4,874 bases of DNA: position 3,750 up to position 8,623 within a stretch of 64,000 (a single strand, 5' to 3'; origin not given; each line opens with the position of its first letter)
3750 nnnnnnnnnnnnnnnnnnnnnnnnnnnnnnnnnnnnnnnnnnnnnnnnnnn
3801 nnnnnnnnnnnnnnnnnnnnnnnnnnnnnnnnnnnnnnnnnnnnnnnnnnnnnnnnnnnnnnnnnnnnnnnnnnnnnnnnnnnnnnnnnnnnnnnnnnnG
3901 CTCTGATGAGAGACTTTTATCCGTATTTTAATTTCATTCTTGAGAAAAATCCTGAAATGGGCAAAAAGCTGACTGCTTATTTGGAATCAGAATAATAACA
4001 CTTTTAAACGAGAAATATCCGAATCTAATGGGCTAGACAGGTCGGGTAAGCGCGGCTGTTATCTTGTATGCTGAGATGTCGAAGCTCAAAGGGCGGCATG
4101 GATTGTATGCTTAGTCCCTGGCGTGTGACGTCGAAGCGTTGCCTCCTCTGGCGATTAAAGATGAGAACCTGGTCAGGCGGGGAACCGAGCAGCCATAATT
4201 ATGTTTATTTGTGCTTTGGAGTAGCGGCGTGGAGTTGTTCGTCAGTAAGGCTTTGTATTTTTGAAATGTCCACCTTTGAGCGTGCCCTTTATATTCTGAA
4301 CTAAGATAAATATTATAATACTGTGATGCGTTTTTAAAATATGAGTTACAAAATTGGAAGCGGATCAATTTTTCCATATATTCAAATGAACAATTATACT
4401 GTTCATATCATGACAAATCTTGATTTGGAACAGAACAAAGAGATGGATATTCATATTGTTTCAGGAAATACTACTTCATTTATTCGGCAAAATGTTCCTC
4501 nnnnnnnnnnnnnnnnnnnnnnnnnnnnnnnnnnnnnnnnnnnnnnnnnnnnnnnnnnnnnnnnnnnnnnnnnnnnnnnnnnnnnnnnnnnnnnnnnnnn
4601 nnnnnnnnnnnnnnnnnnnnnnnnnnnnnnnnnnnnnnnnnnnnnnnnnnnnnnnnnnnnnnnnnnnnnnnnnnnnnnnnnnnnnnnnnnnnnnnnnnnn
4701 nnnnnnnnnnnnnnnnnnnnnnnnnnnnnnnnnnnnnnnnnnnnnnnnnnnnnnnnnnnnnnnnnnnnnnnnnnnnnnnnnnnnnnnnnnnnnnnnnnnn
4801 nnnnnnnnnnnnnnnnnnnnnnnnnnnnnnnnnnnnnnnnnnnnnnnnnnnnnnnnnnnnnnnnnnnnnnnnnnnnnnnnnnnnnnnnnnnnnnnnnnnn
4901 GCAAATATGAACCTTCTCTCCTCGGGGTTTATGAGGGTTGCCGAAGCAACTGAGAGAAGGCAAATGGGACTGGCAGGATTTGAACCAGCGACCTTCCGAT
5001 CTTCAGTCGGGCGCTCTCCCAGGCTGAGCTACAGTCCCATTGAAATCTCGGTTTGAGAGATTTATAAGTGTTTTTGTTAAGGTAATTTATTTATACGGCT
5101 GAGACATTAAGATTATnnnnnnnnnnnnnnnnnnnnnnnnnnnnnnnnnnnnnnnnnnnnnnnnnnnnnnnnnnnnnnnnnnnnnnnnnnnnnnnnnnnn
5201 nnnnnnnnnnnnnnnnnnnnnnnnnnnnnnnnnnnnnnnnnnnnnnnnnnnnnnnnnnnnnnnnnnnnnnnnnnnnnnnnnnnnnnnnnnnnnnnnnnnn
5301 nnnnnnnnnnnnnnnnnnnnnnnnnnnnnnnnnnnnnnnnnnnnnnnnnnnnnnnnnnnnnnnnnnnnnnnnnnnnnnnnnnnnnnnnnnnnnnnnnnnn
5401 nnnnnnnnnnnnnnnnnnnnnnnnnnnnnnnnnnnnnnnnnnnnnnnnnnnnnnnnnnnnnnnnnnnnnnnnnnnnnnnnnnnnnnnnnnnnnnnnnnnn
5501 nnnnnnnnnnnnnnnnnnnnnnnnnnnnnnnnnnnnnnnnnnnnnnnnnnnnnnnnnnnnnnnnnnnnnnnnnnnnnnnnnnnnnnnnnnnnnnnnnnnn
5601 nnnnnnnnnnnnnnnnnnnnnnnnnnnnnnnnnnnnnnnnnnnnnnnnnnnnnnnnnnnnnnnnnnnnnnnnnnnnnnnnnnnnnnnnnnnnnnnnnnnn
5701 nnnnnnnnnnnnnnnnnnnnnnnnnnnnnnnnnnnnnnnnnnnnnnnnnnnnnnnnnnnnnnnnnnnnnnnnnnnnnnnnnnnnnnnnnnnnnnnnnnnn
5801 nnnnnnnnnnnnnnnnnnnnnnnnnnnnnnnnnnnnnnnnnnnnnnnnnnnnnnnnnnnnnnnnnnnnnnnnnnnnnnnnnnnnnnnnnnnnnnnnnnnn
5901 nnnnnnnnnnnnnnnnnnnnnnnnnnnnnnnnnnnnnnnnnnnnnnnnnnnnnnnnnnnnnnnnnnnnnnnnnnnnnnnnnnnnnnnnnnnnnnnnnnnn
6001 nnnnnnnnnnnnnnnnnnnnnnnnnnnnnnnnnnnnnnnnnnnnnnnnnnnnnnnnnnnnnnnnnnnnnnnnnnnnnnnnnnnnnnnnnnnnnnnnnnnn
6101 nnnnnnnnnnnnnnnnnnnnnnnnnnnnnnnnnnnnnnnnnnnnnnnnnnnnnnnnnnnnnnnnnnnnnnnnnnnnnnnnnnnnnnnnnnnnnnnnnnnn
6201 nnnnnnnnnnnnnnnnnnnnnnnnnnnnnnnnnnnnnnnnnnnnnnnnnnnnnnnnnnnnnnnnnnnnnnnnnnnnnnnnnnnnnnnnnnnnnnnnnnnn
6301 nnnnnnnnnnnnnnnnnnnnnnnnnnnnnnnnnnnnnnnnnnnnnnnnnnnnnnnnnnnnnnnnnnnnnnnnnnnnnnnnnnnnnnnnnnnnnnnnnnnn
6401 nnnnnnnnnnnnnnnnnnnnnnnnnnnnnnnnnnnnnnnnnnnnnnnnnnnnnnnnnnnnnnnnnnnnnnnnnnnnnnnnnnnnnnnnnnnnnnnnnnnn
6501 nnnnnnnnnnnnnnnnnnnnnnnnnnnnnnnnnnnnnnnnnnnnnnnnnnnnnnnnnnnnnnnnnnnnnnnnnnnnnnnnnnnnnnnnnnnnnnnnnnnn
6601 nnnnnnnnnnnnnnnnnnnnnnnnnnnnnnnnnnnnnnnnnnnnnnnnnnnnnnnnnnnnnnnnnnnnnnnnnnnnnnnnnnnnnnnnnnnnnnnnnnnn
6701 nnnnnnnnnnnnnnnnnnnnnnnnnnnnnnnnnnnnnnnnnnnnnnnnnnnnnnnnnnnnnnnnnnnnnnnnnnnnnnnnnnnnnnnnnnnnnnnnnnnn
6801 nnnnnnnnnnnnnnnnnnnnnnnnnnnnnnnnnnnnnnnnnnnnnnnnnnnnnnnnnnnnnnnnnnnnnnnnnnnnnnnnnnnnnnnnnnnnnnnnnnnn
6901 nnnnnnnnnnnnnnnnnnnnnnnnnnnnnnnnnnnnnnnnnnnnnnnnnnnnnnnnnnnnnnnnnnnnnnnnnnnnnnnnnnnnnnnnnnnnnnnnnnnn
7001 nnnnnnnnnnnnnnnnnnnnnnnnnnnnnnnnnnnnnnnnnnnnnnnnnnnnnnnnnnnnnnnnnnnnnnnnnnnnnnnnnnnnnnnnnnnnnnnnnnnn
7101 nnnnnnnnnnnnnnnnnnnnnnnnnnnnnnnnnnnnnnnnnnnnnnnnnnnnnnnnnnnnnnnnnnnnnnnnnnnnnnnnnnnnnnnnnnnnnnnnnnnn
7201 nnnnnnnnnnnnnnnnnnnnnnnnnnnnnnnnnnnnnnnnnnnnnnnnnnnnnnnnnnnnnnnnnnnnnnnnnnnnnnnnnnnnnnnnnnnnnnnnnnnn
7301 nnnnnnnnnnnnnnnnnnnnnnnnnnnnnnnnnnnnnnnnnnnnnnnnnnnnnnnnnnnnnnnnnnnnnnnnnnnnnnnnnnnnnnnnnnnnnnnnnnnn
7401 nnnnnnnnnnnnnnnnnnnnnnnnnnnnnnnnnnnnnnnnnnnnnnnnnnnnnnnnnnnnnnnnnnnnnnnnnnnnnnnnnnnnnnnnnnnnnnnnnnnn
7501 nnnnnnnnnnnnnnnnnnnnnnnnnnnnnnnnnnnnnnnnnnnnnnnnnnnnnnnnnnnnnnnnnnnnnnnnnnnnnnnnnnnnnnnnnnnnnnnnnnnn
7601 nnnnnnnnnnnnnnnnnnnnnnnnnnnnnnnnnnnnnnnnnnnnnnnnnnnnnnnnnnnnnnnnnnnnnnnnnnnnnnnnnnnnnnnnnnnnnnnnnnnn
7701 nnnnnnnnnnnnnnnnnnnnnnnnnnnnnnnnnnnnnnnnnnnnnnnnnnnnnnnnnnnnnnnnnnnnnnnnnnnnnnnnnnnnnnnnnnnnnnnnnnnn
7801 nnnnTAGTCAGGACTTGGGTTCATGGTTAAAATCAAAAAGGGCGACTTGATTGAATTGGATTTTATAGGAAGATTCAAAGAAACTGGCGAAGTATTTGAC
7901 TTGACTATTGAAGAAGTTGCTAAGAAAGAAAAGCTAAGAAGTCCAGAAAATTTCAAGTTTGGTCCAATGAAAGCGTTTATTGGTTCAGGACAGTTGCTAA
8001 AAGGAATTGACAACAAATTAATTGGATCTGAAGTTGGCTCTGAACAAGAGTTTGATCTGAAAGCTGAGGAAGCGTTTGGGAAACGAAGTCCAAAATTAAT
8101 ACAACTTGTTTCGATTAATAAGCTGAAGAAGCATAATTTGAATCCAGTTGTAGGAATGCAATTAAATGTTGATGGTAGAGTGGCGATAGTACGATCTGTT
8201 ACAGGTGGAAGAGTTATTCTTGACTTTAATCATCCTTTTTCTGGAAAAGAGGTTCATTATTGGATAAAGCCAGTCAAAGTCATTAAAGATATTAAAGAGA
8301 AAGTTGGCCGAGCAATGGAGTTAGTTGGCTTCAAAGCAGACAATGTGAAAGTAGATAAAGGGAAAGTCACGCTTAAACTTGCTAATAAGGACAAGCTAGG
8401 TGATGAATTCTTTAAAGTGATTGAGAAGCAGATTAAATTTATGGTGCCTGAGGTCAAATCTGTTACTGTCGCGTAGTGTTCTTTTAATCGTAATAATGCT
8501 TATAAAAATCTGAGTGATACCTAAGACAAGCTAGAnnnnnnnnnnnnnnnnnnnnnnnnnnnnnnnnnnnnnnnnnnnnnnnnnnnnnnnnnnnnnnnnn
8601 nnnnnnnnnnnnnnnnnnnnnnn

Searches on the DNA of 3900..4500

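Call 69: search_rna_families(source=window, start=3900, end=4500, threshold=evalue, max_evalue=1)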
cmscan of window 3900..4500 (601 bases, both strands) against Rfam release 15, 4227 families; matches with E-value up to 1: 1.
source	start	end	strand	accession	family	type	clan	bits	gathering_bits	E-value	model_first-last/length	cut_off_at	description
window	4026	4291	+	RF01857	Archaea_SRP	Gene;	CL00003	89.1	96.5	1.3e-20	1-317/317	no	Archaeal signal recognition particle RNA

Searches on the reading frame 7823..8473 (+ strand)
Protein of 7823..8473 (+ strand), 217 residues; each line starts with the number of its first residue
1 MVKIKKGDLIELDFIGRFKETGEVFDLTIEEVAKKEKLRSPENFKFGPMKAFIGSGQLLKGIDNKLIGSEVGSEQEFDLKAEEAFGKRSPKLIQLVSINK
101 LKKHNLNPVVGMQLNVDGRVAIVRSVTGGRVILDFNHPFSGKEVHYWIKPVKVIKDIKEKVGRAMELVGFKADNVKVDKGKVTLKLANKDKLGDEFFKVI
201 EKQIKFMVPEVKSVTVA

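Call 55: search_protein_families(library=pfam, proteins=[window:7823-8473:+], max_evalue=0.00001)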
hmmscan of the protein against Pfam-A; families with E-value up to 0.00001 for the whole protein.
window:7823-8473:+ (217 aa): 2 families
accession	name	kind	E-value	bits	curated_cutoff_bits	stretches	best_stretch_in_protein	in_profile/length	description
PF22199.2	FKBP26_IF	-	1.5e-17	63.7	27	1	94-138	1-45/46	FKBP26, IF domain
PF00254.34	FKBP_C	-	1.5e-07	32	21.1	1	3-90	4-76/94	FKBP-type peptidyl-prolyl cis-trans isomerase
